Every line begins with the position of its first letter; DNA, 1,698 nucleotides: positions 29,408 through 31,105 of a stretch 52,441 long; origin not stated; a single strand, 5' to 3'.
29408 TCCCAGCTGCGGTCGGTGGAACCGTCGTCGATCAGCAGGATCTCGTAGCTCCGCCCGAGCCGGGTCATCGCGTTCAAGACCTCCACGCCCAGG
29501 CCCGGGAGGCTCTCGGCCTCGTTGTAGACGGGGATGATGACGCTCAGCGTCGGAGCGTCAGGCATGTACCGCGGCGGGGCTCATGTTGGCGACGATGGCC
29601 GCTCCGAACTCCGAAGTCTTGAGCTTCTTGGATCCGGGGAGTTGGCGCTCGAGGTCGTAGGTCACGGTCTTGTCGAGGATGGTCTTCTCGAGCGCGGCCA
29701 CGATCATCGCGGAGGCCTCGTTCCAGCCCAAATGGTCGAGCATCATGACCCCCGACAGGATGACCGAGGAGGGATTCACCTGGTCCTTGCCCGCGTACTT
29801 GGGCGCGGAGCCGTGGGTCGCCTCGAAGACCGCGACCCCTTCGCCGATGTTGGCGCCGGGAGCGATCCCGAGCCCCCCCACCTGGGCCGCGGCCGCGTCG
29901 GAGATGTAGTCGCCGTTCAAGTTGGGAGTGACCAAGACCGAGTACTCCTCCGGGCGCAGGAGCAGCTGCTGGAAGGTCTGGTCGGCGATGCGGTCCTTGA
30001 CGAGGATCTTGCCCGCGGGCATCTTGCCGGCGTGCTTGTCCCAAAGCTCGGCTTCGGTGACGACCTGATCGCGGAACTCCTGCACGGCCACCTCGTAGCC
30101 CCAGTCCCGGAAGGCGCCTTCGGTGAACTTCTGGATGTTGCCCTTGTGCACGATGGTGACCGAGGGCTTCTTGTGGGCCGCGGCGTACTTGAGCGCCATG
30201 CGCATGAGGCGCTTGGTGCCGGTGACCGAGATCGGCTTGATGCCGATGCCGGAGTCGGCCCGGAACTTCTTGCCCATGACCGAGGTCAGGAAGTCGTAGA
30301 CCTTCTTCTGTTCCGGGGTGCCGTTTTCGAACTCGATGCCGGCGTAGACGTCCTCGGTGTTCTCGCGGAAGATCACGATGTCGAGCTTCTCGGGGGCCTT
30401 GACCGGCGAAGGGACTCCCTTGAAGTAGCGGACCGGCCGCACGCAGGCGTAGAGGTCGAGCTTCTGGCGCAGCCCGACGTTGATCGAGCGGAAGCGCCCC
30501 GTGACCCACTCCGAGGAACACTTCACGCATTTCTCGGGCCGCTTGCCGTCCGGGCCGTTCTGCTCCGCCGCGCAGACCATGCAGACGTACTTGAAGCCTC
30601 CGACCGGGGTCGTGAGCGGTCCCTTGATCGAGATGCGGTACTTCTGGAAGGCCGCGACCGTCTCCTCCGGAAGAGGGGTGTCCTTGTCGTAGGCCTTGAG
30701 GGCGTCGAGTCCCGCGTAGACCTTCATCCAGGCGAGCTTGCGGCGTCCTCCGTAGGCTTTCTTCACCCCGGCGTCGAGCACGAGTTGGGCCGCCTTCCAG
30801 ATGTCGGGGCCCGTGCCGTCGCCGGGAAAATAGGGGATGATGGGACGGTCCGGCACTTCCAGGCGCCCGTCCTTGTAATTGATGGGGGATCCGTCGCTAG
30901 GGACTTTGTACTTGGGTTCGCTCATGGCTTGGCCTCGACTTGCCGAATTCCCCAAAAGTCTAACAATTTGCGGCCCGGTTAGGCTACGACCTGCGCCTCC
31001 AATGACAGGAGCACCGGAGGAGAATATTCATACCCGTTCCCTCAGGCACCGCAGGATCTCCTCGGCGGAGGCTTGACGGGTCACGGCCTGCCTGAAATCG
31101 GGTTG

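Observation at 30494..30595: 34-aa CxxC-X14-CxxC insertion in isocitrate dehydrogenase, at the phosphorylation/substrate loop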

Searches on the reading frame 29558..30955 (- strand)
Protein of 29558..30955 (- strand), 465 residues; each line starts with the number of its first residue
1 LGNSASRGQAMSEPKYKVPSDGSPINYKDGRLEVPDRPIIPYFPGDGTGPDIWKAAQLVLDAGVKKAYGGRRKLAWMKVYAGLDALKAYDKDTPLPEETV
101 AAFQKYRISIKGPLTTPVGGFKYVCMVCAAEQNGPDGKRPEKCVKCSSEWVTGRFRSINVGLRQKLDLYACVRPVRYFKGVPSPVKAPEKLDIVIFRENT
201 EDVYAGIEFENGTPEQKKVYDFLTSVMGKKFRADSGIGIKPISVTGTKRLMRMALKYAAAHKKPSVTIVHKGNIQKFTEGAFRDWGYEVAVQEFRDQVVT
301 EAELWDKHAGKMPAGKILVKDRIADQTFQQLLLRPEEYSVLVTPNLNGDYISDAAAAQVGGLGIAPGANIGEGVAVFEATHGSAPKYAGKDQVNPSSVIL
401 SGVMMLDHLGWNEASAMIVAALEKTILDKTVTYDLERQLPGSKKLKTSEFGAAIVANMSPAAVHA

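Call 3: search_solved_structures(query=window:29558-30955:-, show_alignments=3)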
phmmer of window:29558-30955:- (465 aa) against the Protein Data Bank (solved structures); distinct sequences matched with E-value up to 0.001: 81 (the best 60 are shown).
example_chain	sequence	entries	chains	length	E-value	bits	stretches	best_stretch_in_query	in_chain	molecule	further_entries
2iv0_A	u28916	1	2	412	8.9e-151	506.3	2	153-459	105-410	ISOCITRATE DEHYDROGENASE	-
1ai2_A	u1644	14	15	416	1.9e-145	488.8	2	153-458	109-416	ISOCITRATE DEHYDROGENASE | Isocitrate dehydrogenase [NADP] | NADP ISOCITRATE DEHYDROGENASE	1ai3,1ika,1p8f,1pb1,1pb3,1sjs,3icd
4p69_C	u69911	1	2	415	2.6e-145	488.3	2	153-458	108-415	Isocitrate dehydrogenase [NADP]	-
1bl5_A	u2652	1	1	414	5.1e-145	487.4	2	153-458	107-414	ISOCITRATE DEHYDROGENASE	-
6icd_A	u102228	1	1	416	6.2e-145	487.1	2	153-458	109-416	ISOCITRATE DEHYDROGENASE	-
1hj6_A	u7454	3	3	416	6.4e-145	487.1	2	153-458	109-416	ISOCITRATE DEHYDROGENASE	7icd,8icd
1idd_A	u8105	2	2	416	6.5e-145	487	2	153-458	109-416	ISOCITRATE DEHYDROGENASE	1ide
4ajb_A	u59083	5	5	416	1.1e-144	486.2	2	153-458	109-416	NADP ISOCITRATE DEHYDROGENASE | ISOCITRATE DEHYDROGENASE [NADP]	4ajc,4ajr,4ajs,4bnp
1cw1_A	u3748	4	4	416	1.2e-144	486.1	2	153-458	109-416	ISOCITRATE DEHYDROGENASE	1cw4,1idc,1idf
1cw7_A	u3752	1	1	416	1.3e-144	486.1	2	153-458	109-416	ISOCITRATE DEHYDROGENASE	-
1grp_A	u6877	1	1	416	3.3e-144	484.7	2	153-458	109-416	ISOCITRATE DEHYDROGENASE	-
5m2e_A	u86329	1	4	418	3.8e-144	484.5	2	153-458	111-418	Isocitrate dehydrogenase [NADP]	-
1gro_A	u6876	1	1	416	9.6e-144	483.2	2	154-458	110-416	ISOCITRATE DEHYDROGENASE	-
1hqs_A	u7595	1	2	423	6.7e-143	480.4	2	153-458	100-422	ISOCITRATE DEHYDROGENASE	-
3dms_A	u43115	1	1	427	2.8e-142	478.3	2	153-458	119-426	Isocitrate dehydrogenase [NADP]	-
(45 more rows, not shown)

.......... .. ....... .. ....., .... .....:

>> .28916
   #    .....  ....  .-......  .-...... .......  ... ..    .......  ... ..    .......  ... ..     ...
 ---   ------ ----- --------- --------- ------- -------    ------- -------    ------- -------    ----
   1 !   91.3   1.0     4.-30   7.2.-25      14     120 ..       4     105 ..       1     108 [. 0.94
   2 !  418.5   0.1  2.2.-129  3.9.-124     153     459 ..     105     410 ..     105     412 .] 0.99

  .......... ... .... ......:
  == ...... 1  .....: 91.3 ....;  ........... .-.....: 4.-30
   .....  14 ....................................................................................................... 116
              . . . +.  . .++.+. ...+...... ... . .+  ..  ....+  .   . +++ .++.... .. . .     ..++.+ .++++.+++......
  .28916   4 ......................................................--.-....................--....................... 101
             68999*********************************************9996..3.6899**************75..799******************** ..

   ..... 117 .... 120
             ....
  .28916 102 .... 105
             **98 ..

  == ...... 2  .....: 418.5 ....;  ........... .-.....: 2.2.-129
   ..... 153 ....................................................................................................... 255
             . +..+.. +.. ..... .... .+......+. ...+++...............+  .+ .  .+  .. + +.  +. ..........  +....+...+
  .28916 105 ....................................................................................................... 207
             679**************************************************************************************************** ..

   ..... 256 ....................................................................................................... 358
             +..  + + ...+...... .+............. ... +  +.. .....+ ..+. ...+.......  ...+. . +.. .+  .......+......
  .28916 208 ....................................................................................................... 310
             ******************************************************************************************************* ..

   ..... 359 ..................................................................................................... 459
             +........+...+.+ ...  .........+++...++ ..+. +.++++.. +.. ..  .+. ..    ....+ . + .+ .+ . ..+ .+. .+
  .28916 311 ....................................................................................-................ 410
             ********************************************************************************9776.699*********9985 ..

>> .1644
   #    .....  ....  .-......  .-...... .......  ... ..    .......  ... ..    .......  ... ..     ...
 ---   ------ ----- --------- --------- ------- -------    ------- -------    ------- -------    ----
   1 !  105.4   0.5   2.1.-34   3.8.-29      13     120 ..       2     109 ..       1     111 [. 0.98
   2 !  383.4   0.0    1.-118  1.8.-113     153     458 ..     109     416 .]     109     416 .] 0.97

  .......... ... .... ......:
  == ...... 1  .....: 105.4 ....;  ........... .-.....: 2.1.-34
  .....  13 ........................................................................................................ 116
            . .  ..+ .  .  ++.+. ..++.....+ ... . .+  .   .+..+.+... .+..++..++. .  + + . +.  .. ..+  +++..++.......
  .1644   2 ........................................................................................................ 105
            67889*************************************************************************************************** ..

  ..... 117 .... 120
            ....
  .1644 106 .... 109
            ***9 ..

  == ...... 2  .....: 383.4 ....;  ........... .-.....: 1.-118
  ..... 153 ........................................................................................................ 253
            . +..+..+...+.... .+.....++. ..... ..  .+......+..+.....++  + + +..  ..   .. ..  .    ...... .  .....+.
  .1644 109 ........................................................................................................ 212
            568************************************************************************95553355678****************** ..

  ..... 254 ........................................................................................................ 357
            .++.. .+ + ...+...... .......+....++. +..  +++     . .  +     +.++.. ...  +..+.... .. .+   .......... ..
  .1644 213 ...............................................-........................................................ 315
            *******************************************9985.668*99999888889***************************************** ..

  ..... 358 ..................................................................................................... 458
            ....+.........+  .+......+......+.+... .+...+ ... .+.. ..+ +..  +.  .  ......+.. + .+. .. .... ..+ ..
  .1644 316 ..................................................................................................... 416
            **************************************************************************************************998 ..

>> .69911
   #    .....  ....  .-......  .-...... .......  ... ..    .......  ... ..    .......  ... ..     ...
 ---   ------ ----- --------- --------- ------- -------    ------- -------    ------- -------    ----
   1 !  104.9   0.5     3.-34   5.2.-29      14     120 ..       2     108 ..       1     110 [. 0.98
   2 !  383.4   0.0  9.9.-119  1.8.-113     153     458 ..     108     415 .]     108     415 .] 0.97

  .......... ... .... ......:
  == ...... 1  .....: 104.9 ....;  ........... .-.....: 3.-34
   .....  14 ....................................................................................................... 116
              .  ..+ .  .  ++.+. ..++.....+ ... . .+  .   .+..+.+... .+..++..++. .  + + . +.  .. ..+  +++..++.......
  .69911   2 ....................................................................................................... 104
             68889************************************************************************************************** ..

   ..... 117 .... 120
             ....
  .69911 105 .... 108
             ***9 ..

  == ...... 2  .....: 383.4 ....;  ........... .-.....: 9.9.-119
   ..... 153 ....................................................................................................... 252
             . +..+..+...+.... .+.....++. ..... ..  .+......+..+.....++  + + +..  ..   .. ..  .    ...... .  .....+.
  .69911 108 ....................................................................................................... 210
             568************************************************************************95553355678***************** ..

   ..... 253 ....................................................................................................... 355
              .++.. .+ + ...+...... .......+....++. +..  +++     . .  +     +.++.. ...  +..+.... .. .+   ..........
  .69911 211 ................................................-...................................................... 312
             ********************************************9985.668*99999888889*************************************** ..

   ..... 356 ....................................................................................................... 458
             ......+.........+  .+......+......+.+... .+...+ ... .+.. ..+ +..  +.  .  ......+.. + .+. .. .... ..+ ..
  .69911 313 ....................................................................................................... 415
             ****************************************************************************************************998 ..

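Call 4: search_protein_families(library=pfam, proteins=[window:29558-30955:-], max_evalue=1)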
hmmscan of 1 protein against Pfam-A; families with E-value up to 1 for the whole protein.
window:29558-30955:- (465 aa): 1 family
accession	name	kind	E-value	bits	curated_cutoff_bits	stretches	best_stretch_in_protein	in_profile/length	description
PF00180.25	Iso_dh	-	5e-89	299.4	27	2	148-454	74-348/348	Isocitrate/isopropylmalate dehydrogenase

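Call 5: search_protein_families(library=ncbifam, proteins=[window:29558-30955:-], max_evalue=0.01)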
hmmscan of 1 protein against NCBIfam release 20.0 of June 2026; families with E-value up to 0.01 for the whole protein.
window:29558-30955:- (465 aa): 16 families
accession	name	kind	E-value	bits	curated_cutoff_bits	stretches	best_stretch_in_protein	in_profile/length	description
TIGR00183.1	prok_nadp_idh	equivalog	3.2e-187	622.4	567.3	2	151-458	107-416/417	isocitrate dehydrogenase (NADP(+))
NF005425.0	PRK07006.1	equivalog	2.6e-178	593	490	2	151-458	107-416/416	NADP-dependent isocitrate dehydrogenase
NF005610.0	PRK07362.1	equivalog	3.7e-154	513.9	585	3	305-457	320-473/474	NADP-dependent isocitrate dehydrogenase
NF005036.0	PRK06451.1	equivalog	1e-139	465.9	484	2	152-458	103-408/412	NADP-dependent isocitrate dehydrogenase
NF006673.0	PRK09222.1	equivalog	5e-73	246.7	509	2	155-459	81-342/482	NADP-dependent isocitrate dehydrogenase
NF006529.0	PRK08997.1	equivalog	1.1e-67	228.4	510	2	151-456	75-333/335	isocitrate dehydrogenase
TIGR02088.1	LEU3_arch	subfamily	1.9e-63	214.7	409.8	2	154-437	74-312/324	isopropylmalate/isohomocitrate dehydrogenases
TIGR02924.1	ICDH_alpha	equivalog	1.1e-56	192.9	561.35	1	154-459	76-338/473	isocitrate dehydrogenase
NF040626.1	AksF2_Meth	equivalog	8.2e-55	186.4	540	1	156-435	76-313/333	homoisocitrate dehydrogenase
TIGR00175.1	mito_nad_idh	equivalog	1.9e-52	178.5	432.4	2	239-456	140-332/334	isocitrate dehydrogenase (NAD(+))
NF040619.1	AksF_Meth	equivalog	1.5e-51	175.5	500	1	153-439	79-334/343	homoisocitrate dehydrogenase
NF002898.0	PRK03437.1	equivalog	4.3e-43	147.9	393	2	325-458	219-345/347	3-isopropylmalate dehydrogenase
TIGR02089.1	TTC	equivalog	6.8e-40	137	470.4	1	160-456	93-350/352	tartrate dehydrogenase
TIGR00169.1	leuB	equivalog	1.7e-34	119.4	353.2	1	43-438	5-335/349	3-isopropylmalate dehydrogenase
NF040855.1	iso_homocit_dh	equivalog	1.7e-33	116.3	680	2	317-436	186-303/345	isocitrate--homoisocitrate dehydrogenase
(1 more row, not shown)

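Call 6: find_homologous_proteins(query=window:29558-30955:-, max_evalue=1e-50)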
Query window:29558-30955:- (465 aa): 8000 proteins with E <= 1e-50 among 8000 candidates; the best 120 are listed.
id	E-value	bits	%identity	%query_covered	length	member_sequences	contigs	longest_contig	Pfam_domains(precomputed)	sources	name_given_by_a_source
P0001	0.0e+0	1038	100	98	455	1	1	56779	PF00180.26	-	-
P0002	2.7e-245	833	79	97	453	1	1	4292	PF00180.26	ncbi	-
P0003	6.4e-244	828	78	97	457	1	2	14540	PF00180.26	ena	-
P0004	7.6e-244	828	79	95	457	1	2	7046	PF00180.26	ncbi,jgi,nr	ncbi:MAG TPA: isocitrate/isopropylmalate family dehydrogenase [Elusimicrobiota bacterium]|jgi:isocit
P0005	3.5e-242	823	78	97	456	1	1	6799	PF00180.26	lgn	-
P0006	1.3e-241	821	77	98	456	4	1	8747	PF00180.26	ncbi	-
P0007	4.3e-240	816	77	98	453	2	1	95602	PF00180.26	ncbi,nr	ncbi:MAG: NADP-dependent isocitrate dehydrogenase [Elusimicrobia bacterium]|nr:NADP-dependent isocit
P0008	6.3e-240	815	78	97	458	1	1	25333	PF00180.26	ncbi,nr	ncbi:MAG: NADP-dependent isocitrate dehydrogenase [Elusimicrobia bacterium]|nr:NADP-dependent isocit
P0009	9.7e-240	815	76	98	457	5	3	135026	PF00180.26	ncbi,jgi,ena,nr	ncbi:MAG TPA: isocitrate/isopropylmalate family dehydrogenase [Elusimicrobiota bacterium]|nr:isocitr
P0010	1.4e-239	814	78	96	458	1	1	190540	PF00180.26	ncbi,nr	ncbi:MAG: NADP-dependent isocitrate dehydrogenase [Elusimicrobia bacterium]|nr:NADP-dependent isocit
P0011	2.0e-239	814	77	96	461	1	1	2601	PF00180.26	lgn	-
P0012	2.5e-239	813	76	98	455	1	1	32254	PF00180.26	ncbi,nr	ncbi:MAG: NADP-dependent isocitrate dehydrogenase [Elusimicrobia bacterium]|nr:NADP-dependent isocit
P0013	2.7e-239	813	78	96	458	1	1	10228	PF00180.26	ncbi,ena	-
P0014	1.1e-238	811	77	95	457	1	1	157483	PF00180.26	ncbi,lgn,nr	ncbi:MAG: NADP-dependent isocitrate dehydrogenase [Elusimicrobia bacterium]|nr:NADP-dependent isocit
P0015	1.5e-238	811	77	97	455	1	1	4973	PF00180.26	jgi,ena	jgi:isocitrate dehydrogenase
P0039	1.5e-230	784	76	95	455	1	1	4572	PF23470.1,PF00180.26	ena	-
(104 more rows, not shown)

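Call 11: search_protein_families(library=pfam, proteins=[P0039], max_evalue=10)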
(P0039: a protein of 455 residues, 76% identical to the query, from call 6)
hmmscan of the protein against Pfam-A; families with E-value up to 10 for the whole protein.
P0039 (455 aa): 5 families
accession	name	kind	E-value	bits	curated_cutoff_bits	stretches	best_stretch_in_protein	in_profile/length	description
PF00180.25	Iso_dh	-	2.1e-86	290.8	27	2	135-442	74-348/348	Isocitrate/isopropylmalate dehydrogenase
PF23470.1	Zn_ribbon_PF0610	-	1.3e-05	25.3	26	1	127-143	18-35/39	PF0610 rubredoxin-like zinc beta-ribbon domain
PF01155.25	HypA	-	0.12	12.9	28.9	1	105-136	62-95/112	Hydrogenase/urease nickel incorporation, metallochaperone, hypA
PF23455.1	DUF7129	-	0.18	12.1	30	1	113-136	11-36/45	Domain of unknown function (DUF7129)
PF23548.1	Zn_ribbon_FGT1_2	-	0.42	10.7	27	1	105-124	12-31/35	FORGETTER1 second zinc ribbon domain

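Call 22: predict_structure(alignment_id=A2)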
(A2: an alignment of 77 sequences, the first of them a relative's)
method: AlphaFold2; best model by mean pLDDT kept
length: 455 residues; sequences in the alignment: 77
mean_pLDDT: 90.1   pTM: 0.90
mean pLDDT of the five models: 90.1, 88.6, 88.5, 86.8, 86.4
residues with pLDDT >= 90: 324; 70-90: 103; 50-70: 22; < 50: 6
segments of 3 or more residues with pLDDT < 50: 452-455
pLDDT, mean of each block of 10 residues (from residue 1): 82 94 96 95 97 97 97 95 96 98 88 93 91 95 90 92 93 90 90 67 85 92 75 86 96 94 58 93 97 95 96 89 93 85 91 91 92 87 94 97 97 94 81 94 92 43
secondary structure, 60 per line:
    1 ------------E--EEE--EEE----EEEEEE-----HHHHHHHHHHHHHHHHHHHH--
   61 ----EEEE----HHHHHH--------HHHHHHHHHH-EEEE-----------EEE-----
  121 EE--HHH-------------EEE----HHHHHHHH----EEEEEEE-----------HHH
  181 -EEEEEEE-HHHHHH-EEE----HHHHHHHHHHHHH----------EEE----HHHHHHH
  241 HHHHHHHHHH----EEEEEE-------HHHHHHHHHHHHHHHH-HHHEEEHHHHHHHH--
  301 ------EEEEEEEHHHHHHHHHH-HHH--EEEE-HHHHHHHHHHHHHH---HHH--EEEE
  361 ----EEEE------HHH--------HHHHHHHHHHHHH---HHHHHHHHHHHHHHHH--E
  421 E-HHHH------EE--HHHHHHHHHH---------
elements in order: E16-18 E21-23 E28-33 H39-58 E65-68 H73-78 H87-96 E98-101 E113-115 E141-143 H148-155 E160-166 E182-188 H190-195 E197-199 H204-216 E227-229 H234-250 E255-260 H268-283 E288-290 H291-298 E307-313 H314-323 E330-333 H335-348 E357-360 E365-368 H386-398 H402-417 H423-426 H437-446
